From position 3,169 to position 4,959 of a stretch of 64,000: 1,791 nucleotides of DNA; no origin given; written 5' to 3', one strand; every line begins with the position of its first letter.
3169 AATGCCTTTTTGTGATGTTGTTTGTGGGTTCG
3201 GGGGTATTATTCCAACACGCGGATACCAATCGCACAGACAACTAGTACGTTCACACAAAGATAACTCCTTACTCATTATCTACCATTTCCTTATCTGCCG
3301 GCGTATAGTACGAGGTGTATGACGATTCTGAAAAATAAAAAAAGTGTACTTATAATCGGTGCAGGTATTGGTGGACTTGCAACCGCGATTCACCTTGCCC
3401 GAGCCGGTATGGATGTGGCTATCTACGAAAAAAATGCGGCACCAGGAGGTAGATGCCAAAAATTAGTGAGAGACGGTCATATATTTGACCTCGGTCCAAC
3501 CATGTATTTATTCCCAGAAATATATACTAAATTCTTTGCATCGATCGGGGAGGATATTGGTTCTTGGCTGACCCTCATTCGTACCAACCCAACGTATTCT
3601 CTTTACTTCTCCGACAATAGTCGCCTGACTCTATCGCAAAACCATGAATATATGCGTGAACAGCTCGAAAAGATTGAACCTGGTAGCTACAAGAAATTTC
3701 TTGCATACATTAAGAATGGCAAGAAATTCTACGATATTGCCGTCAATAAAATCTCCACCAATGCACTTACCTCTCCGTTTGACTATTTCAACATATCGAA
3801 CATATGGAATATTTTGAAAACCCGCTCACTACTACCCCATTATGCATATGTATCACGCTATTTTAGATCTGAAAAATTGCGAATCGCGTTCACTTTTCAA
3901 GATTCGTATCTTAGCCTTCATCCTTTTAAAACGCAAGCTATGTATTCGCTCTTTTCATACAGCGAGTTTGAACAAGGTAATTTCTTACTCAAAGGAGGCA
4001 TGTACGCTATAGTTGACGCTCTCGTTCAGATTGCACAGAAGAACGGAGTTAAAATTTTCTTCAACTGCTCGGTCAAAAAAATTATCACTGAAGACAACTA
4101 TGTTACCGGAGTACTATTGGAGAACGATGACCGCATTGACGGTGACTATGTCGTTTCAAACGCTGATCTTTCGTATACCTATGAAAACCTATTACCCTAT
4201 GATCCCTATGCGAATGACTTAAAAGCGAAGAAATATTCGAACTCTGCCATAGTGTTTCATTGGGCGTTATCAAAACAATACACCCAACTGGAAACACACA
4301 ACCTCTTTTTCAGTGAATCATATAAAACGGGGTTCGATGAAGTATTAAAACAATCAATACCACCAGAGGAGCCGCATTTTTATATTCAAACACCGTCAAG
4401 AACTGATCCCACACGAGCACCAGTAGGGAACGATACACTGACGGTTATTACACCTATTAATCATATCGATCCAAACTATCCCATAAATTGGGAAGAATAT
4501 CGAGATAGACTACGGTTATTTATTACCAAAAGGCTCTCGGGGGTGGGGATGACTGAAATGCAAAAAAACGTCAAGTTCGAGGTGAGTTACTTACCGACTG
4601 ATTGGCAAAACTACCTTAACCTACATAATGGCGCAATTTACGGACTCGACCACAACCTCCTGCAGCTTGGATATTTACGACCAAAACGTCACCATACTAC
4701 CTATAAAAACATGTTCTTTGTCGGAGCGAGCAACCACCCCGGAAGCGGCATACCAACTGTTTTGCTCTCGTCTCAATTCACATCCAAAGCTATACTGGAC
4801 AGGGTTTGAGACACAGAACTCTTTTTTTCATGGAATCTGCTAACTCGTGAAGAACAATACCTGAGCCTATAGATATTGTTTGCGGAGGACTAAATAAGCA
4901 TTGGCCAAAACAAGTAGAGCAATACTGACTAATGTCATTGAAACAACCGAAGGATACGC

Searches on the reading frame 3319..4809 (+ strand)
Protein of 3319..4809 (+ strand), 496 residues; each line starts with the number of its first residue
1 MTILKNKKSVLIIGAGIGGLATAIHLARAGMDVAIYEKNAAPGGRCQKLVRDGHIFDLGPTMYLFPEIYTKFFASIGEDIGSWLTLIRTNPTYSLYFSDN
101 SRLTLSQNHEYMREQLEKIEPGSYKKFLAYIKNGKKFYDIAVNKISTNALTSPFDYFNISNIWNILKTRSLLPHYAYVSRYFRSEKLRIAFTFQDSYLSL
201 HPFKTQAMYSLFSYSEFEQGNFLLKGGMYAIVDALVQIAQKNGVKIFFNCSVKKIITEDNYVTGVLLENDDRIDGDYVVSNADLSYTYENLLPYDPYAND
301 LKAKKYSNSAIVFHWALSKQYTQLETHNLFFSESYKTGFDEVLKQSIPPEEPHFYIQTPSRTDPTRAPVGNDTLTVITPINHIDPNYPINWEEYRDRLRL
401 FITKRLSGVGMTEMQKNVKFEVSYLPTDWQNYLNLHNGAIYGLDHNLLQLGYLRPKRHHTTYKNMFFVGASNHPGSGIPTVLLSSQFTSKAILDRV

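Call 76: search_protein_families(library=pfam, proteins=[window:3319-4809:+], max_evalue=0.0001)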
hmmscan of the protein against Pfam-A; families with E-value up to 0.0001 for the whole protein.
window:3319-4809:+ (496 aa): 11 families
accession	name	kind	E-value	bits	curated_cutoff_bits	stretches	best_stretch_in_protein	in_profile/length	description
PF01593.30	Amino_oxidase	-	9.5e-30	104.7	19.8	1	17-493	1-443/443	Flavin containing amine oxidoreductase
PF01266.30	DAO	-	1.3e-15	58.2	27.9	1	10-61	2-57/353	FAD dependent oxidoreductase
PF13450.12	NAD_binding_8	-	1.5e-14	54.4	21.9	1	12-70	1-59/68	NAD(P)-binding Rossmann-like domain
PF07992.20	Pyr_redox_2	-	9.1e-12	45.4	26.1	1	9-46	2-40/291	Pyridine nucleotide-disulphide oxidoreductase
PF00890.30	FAD_binding_2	-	1.1e-10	41.8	20.4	1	10-44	2-36/414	FAD binding domain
PF03486.20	HI0933_like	-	9.8e-08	32.2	50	0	9-44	2-37/244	HI0933-like protein Rossmann domain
PF01946.23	Thi4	-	2.2e-07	30.8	26.2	0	9-44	19-55/235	Thi4 family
PF12831.13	FAD_oxidored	-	5.7e-07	29.6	27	1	10-46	2-38/416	FAD dependent oxidoreductase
PF01494.25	FAD_binding_3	-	7.8e-06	25.8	22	0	9-40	3-34/349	FAD binding domain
PF00070.33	Pyr_redox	-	1.8e-05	25.6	22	0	231-268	42-80/82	Pyridine nucleotide-disulphide oxidoreductase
PF06100.17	MCRA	-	3.8e-05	23.2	23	0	8-76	2-76/495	MCRA family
